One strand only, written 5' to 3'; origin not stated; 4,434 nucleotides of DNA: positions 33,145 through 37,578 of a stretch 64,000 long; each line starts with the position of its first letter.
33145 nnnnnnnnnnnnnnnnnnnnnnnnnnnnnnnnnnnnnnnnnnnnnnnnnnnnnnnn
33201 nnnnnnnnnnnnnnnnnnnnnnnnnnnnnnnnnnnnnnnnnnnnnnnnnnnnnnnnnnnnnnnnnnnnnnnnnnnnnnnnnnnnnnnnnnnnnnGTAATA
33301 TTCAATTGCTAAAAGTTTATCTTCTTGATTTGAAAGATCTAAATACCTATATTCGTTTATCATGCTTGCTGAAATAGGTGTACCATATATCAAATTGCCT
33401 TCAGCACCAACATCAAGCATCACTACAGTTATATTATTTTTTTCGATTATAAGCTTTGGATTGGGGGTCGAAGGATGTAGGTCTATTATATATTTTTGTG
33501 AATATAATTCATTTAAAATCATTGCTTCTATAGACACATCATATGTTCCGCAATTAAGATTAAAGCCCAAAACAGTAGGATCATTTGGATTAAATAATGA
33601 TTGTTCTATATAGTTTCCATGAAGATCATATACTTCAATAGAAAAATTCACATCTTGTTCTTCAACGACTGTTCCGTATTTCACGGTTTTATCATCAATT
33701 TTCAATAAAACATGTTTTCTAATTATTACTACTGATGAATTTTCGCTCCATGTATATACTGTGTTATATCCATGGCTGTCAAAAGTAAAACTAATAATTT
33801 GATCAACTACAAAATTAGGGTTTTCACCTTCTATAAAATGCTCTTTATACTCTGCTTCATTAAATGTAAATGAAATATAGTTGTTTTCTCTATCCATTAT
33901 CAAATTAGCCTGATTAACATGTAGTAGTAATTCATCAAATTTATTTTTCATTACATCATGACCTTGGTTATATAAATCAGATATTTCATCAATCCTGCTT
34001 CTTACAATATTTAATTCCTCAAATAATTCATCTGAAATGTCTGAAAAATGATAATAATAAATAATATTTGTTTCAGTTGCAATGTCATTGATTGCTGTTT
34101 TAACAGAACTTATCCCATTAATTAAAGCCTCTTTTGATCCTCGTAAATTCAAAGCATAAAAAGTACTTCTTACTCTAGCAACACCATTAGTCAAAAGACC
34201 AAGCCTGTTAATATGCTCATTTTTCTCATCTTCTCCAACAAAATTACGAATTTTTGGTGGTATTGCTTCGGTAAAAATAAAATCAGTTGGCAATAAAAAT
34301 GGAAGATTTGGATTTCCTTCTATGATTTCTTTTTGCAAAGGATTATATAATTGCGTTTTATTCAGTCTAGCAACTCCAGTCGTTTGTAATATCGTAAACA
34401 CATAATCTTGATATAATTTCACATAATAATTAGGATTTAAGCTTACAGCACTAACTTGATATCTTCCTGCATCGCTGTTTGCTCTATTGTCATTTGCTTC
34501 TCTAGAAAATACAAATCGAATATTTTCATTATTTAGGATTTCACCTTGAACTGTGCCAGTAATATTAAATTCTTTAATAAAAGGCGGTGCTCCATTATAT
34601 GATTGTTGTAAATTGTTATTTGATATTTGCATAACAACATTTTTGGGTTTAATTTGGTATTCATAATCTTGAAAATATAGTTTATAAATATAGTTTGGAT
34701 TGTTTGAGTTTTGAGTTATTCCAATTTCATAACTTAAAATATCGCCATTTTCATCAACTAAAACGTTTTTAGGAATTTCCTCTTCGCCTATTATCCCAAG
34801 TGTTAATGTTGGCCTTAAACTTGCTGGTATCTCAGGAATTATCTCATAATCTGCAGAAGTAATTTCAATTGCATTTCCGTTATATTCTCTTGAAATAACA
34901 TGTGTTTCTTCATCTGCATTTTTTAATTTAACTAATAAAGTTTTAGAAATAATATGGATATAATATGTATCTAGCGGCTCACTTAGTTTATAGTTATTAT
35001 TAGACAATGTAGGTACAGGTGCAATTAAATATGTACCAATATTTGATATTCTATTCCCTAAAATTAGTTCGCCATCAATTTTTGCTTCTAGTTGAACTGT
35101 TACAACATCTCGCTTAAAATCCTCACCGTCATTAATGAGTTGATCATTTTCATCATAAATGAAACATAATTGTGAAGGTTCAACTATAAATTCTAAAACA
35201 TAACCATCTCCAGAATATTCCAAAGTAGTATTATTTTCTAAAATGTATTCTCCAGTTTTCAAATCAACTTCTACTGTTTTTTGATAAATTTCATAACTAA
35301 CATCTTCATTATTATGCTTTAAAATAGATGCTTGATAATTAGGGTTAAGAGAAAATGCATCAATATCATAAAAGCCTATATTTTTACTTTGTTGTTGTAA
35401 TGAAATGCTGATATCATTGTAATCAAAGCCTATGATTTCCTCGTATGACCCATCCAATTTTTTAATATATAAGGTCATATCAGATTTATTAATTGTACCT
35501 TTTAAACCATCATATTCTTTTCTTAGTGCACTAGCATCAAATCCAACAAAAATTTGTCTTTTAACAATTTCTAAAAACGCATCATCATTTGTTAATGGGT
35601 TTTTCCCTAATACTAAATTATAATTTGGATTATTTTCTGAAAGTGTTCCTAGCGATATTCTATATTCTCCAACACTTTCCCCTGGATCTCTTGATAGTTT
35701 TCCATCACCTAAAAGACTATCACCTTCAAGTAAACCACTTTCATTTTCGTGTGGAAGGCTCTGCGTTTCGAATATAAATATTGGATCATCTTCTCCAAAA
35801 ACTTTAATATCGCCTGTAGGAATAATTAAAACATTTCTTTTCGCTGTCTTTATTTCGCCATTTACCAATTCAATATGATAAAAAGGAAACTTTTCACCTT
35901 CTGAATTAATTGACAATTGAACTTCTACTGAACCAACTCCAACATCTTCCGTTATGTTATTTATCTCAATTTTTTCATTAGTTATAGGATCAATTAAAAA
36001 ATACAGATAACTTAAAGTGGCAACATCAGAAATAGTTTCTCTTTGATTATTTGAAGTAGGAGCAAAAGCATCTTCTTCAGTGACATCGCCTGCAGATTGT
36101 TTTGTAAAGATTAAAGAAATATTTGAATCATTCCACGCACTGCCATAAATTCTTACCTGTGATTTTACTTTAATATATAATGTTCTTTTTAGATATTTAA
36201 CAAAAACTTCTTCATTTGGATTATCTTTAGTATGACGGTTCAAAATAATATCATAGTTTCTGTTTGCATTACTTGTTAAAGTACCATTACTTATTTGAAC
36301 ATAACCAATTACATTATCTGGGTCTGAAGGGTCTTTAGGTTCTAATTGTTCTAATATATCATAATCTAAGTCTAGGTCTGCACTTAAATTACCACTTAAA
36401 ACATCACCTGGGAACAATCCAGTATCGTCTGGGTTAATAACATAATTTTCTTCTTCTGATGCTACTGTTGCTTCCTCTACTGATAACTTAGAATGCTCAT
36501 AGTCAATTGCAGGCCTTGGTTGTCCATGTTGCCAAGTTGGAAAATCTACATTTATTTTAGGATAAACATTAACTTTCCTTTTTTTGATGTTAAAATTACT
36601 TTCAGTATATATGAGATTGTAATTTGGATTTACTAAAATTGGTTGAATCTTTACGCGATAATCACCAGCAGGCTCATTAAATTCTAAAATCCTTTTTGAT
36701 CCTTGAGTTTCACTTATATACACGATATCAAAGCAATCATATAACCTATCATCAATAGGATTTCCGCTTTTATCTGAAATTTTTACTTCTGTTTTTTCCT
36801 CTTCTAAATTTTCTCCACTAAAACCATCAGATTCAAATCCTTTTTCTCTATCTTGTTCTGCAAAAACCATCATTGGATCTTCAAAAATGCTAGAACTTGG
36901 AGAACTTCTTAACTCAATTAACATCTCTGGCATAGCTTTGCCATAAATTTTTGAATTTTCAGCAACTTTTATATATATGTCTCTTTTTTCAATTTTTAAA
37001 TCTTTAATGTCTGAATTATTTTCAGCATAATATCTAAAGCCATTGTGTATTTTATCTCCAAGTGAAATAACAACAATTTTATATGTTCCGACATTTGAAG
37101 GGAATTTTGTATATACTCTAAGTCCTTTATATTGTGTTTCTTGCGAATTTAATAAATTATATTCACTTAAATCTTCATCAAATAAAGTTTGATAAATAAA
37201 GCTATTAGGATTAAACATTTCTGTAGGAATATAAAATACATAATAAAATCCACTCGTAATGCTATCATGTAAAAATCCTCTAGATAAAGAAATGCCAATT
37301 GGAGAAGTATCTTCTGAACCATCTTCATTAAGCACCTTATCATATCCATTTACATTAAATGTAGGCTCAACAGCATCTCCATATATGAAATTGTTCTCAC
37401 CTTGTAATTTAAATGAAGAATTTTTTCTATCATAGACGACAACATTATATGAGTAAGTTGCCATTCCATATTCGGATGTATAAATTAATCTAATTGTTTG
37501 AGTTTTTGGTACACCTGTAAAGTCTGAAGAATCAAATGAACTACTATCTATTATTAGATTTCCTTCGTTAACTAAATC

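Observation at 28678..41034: A 4118-aa lipoprotein built from Ig-like and MBG-like modules, the largest gene in the window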

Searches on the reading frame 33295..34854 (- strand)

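Call 8: search_protein_families(library=pfam, proteins=[window:33295-34854:-], max_evalue=10)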
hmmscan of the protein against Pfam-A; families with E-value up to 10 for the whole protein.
window:33295-34854:- (520 aa): 2 families
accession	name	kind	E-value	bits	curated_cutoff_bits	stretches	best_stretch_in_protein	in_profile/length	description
PF17883.6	MBG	-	0.022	15.7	23.3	1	77-146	5-73/97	MBG domain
PF23664.1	Ig_Pom152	-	0.093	13.5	27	0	86-146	30-89/106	Nucleoporin pom152-like, immunoglobulin-like domain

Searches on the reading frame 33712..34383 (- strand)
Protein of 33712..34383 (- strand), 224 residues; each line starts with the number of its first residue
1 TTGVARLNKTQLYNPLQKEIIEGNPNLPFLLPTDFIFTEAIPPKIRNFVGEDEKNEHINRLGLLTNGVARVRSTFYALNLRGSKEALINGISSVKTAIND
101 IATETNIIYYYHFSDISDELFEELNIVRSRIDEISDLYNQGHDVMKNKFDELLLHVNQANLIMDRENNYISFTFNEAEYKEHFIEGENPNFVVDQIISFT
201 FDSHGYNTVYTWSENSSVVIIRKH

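Call 77: search_solved_structures(query=window:33712-34383:-, max_evalue=10)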
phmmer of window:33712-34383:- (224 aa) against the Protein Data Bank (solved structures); distinct sequences matched with E-value up to 10: 4.
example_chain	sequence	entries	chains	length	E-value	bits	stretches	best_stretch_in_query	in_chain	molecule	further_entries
6exp_A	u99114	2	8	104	0.075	15.6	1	127-207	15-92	SIRV3 AcrID1 (gp02) anti-CRISPR protein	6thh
3lhq_A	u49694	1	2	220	0.13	14.7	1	91-181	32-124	AcrAB operon repressor (TetR/AcrR family)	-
2qop_A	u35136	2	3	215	0.2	14.2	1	90-180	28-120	HTH-type transcriptional regulator acrR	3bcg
5daj_A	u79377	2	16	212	0.2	14.2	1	87-192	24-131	NalD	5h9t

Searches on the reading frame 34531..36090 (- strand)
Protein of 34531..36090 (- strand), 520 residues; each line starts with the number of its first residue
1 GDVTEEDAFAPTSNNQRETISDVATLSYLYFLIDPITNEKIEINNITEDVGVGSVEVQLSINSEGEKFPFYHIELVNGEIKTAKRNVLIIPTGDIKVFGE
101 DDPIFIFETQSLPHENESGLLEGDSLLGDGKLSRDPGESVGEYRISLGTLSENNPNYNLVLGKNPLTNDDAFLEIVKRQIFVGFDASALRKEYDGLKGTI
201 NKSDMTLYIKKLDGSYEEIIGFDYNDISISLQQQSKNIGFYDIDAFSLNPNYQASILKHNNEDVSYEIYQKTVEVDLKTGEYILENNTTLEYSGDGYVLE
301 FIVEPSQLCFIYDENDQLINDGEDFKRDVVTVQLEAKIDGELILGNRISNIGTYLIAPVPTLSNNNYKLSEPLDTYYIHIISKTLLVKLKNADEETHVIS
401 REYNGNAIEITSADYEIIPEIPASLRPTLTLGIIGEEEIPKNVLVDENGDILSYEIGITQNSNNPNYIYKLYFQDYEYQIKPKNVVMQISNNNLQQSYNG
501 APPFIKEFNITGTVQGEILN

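Call 8: search_protein_families(library=pfam, proteins=[window:34531-36090:-], max_evalue=10)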
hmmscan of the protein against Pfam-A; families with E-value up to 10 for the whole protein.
window:34531-36090:- (520 aa): 2 families
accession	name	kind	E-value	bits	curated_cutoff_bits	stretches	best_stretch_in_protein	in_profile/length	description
PF18676.6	MBG_2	-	7.9e-12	46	25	1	96-167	10-72/72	MBG domain (YGX type)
PF17883.6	MBG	-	0.0073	17.2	23.3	1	190-269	11-86/97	MBG domain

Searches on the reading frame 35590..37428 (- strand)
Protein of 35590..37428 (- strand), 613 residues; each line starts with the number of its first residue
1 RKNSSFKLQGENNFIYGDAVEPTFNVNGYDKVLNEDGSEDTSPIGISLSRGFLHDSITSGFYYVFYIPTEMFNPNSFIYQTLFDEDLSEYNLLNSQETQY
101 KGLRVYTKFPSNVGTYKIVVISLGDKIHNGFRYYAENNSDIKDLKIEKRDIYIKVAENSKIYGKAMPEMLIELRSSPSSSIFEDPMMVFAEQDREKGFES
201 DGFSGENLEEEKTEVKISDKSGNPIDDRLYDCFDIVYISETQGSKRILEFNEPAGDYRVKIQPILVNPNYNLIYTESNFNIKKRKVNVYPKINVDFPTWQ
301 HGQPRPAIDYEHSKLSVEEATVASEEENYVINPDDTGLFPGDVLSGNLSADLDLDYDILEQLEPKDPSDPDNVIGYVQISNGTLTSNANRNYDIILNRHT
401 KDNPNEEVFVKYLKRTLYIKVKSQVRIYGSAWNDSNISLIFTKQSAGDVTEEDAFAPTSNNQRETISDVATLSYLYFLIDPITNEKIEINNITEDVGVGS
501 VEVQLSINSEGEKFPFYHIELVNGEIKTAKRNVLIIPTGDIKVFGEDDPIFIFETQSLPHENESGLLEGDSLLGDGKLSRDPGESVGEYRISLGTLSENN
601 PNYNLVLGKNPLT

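Call 8: search_protein_families(library=pfam, proteins=[window:35767-37326:-], max_evalue=10)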
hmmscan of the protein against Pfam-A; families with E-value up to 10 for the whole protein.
window:35767-37326:- (520 aa): 1 family
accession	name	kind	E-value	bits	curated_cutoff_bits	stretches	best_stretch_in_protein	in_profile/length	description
PF18676.6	MBG_2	-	0.0089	17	25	0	217-245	44-71/72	MBG domain (YGX type)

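Call 78: search_solved_structures(query=window:35590-37428:-, max_evalue=0.1)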
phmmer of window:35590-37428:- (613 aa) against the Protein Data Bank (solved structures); distinct sequences matched with E-value up to 0.1: 0.
